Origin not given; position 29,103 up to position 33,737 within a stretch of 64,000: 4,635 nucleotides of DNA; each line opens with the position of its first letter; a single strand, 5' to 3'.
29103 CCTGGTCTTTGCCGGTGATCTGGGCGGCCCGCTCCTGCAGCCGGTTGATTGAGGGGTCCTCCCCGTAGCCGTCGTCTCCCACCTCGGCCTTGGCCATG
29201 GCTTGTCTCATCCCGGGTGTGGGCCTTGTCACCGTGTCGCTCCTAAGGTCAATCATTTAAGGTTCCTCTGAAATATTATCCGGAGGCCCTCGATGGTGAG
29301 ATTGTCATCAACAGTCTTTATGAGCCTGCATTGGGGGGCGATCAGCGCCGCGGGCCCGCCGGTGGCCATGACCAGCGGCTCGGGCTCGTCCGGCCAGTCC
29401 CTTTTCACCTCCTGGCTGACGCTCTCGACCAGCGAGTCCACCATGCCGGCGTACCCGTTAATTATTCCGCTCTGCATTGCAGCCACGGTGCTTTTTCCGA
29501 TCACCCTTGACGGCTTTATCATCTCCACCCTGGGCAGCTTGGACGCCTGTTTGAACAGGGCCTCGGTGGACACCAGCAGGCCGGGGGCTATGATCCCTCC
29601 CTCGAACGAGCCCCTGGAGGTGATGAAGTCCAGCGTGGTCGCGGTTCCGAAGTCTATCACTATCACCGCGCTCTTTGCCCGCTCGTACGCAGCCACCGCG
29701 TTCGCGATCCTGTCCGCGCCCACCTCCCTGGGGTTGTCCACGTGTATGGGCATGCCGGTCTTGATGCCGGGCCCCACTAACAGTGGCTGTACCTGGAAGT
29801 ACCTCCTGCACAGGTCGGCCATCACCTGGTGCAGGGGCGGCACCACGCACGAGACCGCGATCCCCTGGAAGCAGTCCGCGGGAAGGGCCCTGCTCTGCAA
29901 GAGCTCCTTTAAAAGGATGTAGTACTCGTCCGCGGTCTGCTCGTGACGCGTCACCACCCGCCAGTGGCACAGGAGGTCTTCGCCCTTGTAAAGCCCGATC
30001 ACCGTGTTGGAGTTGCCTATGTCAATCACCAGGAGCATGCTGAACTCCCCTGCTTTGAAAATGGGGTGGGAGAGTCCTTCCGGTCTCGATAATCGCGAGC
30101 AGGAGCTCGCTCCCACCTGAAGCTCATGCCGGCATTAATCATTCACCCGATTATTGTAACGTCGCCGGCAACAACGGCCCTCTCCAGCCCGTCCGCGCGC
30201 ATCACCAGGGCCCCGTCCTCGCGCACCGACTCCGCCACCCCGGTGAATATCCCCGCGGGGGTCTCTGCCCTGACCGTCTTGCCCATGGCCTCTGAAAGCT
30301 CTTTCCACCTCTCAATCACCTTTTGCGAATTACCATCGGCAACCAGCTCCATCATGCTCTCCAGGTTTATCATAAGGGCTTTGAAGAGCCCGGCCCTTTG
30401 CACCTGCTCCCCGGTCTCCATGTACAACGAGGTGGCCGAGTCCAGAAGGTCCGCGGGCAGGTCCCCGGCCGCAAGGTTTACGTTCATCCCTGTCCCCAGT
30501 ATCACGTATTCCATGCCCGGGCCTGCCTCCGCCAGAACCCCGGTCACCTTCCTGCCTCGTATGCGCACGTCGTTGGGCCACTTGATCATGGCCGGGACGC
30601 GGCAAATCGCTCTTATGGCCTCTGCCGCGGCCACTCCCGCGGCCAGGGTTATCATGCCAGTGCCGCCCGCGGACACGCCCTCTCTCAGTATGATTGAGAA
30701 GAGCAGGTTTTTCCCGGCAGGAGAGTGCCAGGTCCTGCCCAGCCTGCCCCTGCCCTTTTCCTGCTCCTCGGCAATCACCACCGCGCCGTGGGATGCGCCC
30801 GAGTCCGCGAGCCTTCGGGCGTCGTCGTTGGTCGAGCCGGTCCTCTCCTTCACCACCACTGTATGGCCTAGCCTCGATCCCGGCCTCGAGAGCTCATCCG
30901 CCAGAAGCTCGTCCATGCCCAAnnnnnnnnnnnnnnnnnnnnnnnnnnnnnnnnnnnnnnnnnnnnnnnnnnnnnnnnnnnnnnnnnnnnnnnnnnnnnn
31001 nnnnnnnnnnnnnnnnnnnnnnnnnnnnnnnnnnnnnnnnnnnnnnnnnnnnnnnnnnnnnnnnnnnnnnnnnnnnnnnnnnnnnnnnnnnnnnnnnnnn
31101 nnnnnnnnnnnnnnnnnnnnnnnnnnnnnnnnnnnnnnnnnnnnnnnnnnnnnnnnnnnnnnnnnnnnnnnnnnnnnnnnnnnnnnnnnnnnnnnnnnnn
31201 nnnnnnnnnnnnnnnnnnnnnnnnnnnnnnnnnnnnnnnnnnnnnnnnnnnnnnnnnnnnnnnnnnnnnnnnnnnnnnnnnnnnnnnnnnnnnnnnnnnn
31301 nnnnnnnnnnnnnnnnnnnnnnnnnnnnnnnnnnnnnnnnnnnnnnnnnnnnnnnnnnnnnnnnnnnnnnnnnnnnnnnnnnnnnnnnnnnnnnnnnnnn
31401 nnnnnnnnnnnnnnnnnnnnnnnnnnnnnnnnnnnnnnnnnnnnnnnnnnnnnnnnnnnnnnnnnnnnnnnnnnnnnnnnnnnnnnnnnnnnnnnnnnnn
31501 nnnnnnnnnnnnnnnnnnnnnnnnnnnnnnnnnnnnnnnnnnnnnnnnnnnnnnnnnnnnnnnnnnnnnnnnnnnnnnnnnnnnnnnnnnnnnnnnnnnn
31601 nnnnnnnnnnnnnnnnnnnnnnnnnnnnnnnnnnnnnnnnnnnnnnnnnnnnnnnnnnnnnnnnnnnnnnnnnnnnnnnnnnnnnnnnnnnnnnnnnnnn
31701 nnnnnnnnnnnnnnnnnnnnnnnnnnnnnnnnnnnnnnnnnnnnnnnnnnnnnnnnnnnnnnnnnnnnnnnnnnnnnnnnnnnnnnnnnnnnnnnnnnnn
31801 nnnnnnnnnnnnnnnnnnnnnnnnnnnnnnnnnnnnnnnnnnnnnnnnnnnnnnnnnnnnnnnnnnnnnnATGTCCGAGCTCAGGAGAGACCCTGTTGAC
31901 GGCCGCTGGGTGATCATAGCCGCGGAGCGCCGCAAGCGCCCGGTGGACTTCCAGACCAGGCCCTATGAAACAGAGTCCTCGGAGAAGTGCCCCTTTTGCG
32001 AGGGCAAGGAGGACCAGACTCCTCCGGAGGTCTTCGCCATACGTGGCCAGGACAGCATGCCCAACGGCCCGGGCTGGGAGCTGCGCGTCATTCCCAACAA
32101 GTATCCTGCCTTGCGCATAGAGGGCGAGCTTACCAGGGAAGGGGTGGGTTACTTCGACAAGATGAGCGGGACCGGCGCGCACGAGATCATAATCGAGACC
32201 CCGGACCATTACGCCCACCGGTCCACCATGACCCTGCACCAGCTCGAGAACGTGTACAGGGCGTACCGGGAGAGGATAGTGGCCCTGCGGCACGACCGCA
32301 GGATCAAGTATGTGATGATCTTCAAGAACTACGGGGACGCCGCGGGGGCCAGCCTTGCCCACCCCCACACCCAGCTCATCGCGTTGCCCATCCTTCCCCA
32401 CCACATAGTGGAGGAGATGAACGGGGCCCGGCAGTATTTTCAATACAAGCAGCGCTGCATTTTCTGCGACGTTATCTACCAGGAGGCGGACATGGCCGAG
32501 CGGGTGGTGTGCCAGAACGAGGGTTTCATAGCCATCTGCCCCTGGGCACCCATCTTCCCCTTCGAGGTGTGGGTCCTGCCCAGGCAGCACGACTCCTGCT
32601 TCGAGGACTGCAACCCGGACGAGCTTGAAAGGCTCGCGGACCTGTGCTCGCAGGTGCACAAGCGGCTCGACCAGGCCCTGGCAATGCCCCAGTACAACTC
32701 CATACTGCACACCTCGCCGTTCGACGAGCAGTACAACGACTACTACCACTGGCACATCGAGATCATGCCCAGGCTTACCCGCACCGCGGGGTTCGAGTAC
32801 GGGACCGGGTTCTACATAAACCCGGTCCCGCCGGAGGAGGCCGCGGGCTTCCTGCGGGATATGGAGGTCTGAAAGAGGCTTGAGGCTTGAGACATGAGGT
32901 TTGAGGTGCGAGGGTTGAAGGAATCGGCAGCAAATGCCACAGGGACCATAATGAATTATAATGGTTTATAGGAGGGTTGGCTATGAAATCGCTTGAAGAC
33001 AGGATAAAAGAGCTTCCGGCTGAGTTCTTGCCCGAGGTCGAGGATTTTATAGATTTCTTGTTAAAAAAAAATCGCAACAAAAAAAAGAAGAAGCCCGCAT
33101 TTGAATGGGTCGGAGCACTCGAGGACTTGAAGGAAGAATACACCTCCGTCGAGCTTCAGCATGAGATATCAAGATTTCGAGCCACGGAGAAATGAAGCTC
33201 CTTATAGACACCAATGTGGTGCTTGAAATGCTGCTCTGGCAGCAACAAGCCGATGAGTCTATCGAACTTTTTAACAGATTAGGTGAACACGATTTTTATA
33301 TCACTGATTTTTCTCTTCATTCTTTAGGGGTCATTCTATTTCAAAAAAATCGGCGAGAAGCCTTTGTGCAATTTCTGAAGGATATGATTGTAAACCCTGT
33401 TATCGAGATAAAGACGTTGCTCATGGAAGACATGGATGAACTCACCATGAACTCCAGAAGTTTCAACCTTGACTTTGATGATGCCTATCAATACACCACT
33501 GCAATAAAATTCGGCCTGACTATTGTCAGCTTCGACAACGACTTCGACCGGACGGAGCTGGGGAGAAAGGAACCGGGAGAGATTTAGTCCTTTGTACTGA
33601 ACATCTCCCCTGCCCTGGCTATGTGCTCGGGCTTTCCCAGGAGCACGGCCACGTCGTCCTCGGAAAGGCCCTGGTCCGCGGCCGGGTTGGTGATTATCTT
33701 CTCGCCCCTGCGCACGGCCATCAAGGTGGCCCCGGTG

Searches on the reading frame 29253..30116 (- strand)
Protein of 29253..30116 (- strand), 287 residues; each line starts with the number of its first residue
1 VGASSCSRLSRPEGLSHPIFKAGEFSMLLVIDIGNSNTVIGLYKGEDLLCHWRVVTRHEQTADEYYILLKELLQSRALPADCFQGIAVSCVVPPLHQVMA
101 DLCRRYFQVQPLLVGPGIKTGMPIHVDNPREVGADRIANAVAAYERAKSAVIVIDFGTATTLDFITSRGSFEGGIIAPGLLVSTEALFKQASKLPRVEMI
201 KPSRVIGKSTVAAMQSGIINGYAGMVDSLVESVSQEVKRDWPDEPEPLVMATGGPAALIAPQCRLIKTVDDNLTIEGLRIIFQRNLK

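Call 51: search_protein_families(library=pfam, proteins=[window:29253-30116:-], max_evalue=0.001)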
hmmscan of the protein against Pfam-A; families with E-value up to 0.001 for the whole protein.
window:29253-30116:- (287 aa): 1 family
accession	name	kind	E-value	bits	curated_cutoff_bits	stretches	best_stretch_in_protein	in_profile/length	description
PF03309.20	Pan_kinase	-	8.7e-74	248.2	24.7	1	28-231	1-204/205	Type III pantothenate kinase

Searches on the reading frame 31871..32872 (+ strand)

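Call 51: search_protein_families(library=pfam, proteins=[window:31871-32872:+], max_evalue=0.001)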
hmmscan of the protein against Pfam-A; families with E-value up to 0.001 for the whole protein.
window:31871-32872:+ (333 aa): 5 families
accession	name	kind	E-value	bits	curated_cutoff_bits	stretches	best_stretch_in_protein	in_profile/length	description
PF16268.10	DUF4921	-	4.4e-17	62.6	28.5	1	140-323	216-388/425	Domain of unknown function (DUF4921)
PF01087.27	GalP_UDP_transf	-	1.8e-14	55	22.1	1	3-176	13-184/184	Galactose-1-phosphate uridyl transferase, N-terminal domain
PF02744.22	GalP_UDP_tr_C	-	1.4e-11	44.9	29.2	1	186-305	5-124/165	Galactose-1-phosphate uridyl transferase, C-terminal domain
PF16285.10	DUF4931_N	-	1.5e-08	35.2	24.1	1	104-172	53-121/124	Domain of unknown function (DUF4931) N-terminal domain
PF01230.28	HIT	-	4.4e-06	27.7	21.5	0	209-296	5-92/98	HIT domain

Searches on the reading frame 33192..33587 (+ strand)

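Call 51: search_protein_families(library=pfam, proteins=[window:33192-33587:+], max_evalue=0.001)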
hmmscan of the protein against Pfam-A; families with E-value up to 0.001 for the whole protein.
window:33192-33587:+ (131 aa): 1 family
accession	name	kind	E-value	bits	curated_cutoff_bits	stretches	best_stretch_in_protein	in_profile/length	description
PF01850.27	PIN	-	3.2e-12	47.6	23.6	1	4-121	2-117/120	PIN domain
